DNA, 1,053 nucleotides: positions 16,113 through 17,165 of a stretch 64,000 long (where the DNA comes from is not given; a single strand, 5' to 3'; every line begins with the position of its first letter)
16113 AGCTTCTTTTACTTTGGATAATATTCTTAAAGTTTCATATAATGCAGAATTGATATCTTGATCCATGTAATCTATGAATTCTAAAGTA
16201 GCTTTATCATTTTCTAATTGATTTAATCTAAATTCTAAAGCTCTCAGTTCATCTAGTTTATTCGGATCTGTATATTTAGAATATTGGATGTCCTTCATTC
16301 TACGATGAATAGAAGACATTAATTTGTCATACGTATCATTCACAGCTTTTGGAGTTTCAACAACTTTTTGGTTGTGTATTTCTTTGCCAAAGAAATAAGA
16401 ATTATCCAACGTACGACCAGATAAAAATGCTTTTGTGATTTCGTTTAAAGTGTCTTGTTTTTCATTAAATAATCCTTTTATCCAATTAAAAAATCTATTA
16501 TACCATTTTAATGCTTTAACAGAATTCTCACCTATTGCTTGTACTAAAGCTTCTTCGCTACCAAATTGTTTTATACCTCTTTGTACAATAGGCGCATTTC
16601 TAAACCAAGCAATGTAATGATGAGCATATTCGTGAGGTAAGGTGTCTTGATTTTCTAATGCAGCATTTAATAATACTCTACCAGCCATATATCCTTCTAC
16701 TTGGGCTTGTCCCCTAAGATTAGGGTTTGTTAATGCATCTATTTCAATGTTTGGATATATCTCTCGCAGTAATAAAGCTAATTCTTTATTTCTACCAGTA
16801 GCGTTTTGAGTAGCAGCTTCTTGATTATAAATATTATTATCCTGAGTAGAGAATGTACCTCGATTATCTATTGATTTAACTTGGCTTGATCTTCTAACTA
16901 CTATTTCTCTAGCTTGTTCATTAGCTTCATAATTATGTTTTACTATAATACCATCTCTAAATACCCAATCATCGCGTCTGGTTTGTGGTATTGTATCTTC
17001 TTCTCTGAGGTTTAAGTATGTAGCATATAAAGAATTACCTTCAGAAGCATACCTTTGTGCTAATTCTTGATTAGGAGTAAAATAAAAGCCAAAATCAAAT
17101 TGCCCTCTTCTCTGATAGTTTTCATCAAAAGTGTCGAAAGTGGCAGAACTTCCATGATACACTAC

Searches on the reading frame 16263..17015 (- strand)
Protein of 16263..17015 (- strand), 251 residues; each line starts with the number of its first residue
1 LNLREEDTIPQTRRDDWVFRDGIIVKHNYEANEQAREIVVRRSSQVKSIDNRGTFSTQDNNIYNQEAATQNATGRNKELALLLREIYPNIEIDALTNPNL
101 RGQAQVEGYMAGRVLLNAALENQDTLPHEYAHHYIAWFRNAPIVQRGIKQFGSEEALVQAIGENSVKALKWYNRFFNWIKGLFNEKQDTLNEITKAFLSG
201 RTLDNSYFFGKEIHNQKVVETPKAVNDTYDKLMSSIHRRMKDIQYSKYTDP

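Call 55: search_protein_families(library=pfam, proteins=[window:16263-17015:-], max_evalue=5)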
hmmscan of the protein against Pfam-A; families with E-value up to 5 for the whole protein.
window:16263-17015:- (251 aa): 1 family
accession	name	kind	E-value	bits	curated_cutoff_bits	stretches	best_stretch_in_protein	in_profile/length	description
PF18760.7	ART-PolyVal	-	0.057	14.6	31.2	1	21-52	109-137/140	ADP-Ribosyltransferase in polyvalent proteins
